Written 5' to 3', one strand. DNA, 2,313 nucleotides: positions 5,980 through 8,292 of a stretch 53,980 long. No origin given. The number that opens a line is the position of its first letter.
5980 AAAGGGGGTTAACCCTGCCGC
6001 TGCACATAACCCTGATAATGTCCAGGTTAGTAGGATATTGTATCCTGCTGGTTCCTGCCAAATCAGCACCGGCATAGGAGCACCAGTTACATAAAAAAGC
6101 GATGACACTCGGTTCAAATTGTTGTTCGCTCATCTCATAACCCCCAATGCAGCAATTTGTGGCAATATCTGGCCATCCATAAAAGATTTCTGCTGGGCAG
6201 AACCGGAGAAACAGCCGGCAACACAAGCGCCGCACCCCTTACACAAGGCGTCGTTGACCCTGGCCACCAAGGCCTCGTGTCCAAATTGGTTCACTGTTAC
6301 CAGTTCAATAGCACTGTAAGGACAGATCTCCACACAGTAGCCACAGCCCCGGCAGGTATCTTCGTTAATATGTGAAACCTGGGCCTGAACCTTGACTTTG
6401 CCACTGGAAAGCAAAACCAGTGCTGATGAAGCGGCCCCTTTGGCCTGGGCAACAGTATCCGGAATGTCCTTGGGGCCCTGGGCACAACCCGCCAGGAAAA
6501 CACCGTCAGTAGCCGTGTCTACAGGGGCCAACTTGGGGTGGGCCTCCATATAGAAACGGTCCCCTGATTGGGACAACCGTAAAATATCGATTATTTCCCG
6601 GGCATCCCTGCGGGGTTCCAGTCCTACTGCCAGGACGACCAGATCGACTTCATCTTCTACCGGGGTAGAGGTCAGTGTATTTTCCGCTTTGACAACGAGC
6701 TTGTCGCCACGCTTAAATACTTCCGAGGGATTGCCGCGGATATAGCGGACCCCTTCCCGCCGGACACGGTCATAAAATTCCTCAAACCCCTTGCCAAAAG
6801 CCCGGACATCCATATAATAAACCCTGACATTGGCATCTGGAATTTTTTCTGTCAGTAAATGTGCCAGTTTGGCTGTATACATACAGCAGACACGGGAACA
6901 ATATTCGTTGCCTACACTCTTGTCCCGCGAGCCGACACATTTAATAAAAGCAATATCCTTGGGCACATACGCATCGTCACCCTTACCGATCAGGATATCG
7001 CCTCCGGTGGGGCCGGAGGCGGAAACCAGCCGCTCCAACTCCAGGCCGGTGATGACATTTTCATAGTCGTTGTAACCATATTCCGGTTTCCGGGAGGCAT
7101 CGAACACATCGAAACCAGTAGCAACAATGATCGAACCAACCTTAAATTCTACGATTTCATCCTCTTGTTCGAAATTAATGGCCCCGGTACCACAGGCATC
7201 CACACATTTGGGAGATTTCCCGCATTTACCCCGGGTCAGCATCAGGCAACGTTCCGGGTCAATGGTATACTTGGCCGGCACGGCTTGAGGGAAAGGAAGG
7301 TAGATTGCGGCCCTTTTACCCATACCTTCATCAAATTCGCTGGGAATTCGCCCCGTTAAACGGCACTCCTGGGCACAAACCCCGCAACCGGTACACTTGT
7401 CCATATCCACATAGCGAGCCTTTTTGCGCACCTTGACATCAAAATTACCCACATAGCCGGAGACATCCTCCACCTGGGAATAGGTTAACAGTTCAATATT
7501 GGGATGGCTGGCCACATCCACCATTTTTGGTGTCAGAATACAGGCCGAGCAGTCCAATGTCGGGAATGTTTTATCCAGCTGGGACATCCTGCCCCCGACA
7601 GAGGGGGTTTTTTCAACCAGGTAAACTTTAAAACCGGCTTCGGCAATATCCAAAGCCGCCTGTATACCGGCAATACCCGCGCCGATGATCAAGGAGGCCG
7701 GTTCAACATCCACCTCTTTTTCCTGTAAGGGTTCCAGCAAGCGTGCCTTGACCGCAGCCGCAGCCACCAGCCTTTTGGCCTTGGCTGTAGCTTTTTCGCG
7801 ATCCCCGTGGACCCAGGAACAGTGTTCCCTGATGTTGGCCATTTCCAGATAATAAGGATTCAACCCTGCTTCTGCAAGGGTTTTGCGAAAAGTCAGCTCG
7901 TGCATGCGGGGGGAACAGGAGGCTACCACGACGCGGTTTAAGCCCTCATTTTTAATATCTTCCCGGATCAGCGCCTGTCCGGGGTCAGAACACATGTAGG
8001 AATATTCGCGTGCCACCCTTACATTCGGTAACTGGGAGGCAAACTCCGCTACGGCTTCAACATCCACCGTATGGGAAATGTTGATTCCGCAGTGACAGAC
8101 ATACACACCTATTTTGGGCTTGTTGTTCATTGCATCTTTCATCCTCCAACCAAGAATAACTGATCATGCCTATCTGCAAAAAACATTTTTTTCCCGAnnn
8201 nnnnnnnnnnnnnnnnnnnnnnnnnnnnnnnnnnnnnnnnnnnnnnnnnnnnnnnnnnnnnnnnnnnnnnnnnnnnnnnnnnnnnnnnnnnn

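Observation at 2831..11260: Eight-gene redox cluster joining EtfAB to HdrA-MvhD, three Flx-like subunits and a soluble HdrD-like protein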

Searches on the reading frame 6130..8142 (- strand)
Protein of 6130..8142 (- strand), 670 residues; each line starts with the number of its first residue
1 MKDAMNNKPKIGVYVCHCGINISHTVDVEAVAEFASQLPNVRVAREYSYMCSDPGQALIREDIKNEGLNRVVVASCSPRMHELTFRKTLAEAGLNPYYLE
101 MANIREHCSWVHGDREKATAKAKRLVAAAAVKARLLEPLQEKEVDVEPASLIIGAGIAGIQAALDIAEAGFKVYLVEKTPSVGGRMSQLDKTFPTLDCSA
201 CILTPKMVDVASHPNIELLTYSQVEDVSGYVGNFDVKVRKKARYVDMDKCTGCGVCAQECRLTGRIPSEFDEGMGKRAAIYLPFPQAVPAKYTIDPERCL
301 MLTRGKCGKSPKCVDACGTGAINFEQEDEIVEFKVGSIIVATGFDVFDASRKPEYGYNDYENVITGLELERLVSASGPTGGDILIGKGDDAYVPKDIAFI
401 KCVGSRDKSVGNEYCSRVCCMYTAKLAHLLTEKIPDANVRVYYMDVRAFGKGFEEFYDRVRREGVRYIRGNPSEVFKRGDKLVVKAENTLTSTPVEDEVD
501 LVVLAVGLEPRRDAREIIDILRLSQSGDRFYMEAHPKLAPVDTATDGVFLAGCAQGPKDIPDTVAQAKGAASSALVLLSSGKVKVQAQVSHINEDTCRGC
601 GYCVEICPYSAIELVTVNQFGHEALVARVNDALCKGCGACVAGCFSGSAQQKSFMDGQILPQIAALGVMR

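Call 3: search_protein_families(library=pfam, proteins=[window:6130-8142:-])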
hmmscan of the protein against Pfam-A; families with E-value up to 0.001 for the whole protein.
window:6130-8142:- (670 aa): 20 families
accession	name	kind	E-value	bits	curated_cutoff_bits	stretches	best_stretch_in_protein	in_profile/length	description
PF00037.32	Fer4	-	4.6e-16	58.3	21.1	2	592-613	3-24/24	4Fe-4S binding domain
PF12838.12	Fer4_7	-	5.2e-14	52.9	27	1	596-647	1-51/52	4Fe-4S dicluster domain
PF07992.20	Pyr_redox_2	-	1.6e-11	44.6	26.1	1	151-247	4-80/291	Pyridine nucleotide-disulphide oxidoreductase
PF12837.12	Fer4_6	-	1e-10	41.5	25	1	590-612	2-24/24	4Fe-4S binding domain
PF13237.11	Fer4_10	-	1.1e-09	38.6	25.5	1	592-644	4-52/53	4Fe-4S dicluster domain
PF12831.13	FAD_oxidored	-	3.8e-08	33.5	27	1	151-188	3-40/416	FAD dependent oxidoreductase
PF13450.12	NAD_binding_8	-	6.7e-08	33.1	21.9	1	152-201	1-50/68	NAD(P)-binding Rossmann-like domain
PF25160.1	LdpA_Fe-S-bd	-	2.8e-07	30.6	27.6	1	590-616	21-47/49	LdpA Fe-S cluster-binding domain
PF01266.30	DAO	-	3.6e-07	30.5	27.9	1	151-183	3-35/353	FAD dependent oxidoreductase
PF00890.30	FAD_binding_2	-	4.7e-07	29.8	20.4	1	151-184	3-36/414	FAD binding domain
PF12797.12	Fer4_2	-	6.8e-07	29.3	24.5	1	591-609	4-22/22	4Fe-4S binding domain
PF14697.11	Fer4_21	-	7.8e-07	29.6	35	1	591-644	2-51/59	4Fe-4S dicluster domain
PF13187.11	Fer4_9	-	8.9e-07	29.3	27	1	597-646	2-49/52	4Fe-4S dicluster domain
PF13484.11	Fer4_16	-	3.4e-06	28.2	30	0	597-615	2-20/66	4Fe-4S double cluster binding domain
PF13534.11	Fer4_17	-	0.00011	23.1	22.2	0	597-611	2-16/61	4Fe-4S dicluster domain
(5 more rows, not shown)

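Call 4: search_protein_families(library=ncbifam, proteins=[window:6130-8142:-])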
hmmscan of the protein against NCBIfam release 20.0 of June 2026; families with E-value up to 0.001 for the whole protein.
window:6130-8142:- (670 aa): 83 families (the best 25 are shown)
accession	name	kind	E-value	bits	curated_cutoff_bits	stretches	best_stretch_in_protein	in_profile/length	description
NF040770.1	hetero_SS_HdrA2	exception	1.4e-267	889.9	1100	1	10-666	1-640/777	CoB-CoM heterodisulfide reductase HdrA2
NF041778.1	hetero_SS_HdrA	equivalog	1.7e-192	641.2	1400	1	7-663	4-647/771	ferredoxin:CoB-CoM heterodisulfide reductase subunit HdrA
NF041891.1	hdrA_Methbact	equivalog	1.2e-179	599.1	1300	1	10-664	2-633/762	ferredoxin:CoB-CoM heterodisulfide reductase subunit HdrA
NF010590.0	PRK13984.1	equivalog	1.2e-09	36.9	946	1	591-650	45-109/611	putative oxidoreductase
NF045637.1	carotdesatCrtDProt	equivalog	2.4e-09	36.3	580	1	151-207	2-58/485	1-hydroxycarotenoid 3,4-desaturase CrtD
TIGR01944.1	rnfB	subfamily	3.1e-09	36.7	68.7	1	550-645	70-156/190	RnfABCDGE type electron transport complex subunit B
NF003475.0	PRK05113.1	equivalog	3.3e-09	36.9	203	1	517-645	40-156/190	electron transport complex subunit RsxB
NF007204.0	PRK09625.1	equivalog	4.7e-09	36.4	125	1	584-618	78-112/133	pyruvate flavodoxin oxidoreductase subunit delta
NF042909.1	FMH_DH_FwdF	exception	9.8e-09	34.8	375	1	591-645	253-307/336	tungsten-dependent formylmethanofuran dehydrogenase subunit FwdF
TIGR02700.1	flavo_MJ0208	hypoth_equivalog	2.8e-08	33.3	251.35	1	562-645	113-190/234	dihydromethanopterin reductase (acceptor)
NF005505.0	PRK07118.1-4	equivalog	4.2e-08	33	378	1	581-614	231-264/265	Fe-S cluster domain-containing protein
TIGR03467.1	HpnE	equivalog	4.5e-08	32.8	283.05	1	151-188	2-39/430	hydroxysqualene dehydroxylase HpnE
NF038196.1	ferrodoxin_EFR1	subfamily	6.5e-08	32.9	75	1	572-646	162-226/242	EFR1 family ferrodoxin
NF041836.1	rnfB_Methano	equivalog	1e-07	31.7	445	0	582-614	232-264/265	Rnf electron transport complex subunit RnfB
TIGR01971.1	NuoI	subfamily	1.1e-07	31.4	113.05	1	590-645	38-94/121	NADH-quinone oxidoreductase, chain I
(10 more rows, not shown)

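Call 53: search_solved_structures(query=window:6130-8142:-, max_evalue=1e-20, show_alignments=1)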
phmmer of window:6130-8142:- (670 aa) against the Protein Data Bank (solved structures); distinct sequences matched with E-value up to 1e-20: 6.
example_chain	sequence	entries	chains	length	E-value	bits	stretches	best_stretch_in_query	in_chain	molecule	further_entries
5odc_A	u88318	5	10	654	3.2e-249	831.9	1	8-665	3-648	Heterodisulfide reductase, subunit A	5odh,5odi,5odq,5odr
8rvu_a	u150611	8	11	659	5.6e-240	801.4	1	7-665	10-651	H(2):CoB-CoM heterodisulfide,ferredoxin reductase subunit A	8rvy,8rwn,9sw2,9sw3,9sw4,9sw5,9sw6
8rvv_A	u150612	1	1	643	5.8e-239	798.1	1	9-665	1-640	H(2):CoB-CoM heterodisulfide,ferredoxin reductase subunit A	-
9sfi_A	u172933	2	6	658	3.8e-220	735.9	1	8-663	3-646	CoB--CoM heterodisulfide reductase iron-sulfur subunit A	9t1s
7bkb_A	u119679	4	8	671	3.1e-203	680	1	4-665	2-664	CoB--CoM heterodisulfide reductase iron-sulfur subunit A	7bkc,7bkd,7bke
6tjr_A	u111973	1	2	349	7.4e-48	166.6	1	335-577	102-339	Fumarate reductase/succinate dehydrogenase flavoprotein domain protein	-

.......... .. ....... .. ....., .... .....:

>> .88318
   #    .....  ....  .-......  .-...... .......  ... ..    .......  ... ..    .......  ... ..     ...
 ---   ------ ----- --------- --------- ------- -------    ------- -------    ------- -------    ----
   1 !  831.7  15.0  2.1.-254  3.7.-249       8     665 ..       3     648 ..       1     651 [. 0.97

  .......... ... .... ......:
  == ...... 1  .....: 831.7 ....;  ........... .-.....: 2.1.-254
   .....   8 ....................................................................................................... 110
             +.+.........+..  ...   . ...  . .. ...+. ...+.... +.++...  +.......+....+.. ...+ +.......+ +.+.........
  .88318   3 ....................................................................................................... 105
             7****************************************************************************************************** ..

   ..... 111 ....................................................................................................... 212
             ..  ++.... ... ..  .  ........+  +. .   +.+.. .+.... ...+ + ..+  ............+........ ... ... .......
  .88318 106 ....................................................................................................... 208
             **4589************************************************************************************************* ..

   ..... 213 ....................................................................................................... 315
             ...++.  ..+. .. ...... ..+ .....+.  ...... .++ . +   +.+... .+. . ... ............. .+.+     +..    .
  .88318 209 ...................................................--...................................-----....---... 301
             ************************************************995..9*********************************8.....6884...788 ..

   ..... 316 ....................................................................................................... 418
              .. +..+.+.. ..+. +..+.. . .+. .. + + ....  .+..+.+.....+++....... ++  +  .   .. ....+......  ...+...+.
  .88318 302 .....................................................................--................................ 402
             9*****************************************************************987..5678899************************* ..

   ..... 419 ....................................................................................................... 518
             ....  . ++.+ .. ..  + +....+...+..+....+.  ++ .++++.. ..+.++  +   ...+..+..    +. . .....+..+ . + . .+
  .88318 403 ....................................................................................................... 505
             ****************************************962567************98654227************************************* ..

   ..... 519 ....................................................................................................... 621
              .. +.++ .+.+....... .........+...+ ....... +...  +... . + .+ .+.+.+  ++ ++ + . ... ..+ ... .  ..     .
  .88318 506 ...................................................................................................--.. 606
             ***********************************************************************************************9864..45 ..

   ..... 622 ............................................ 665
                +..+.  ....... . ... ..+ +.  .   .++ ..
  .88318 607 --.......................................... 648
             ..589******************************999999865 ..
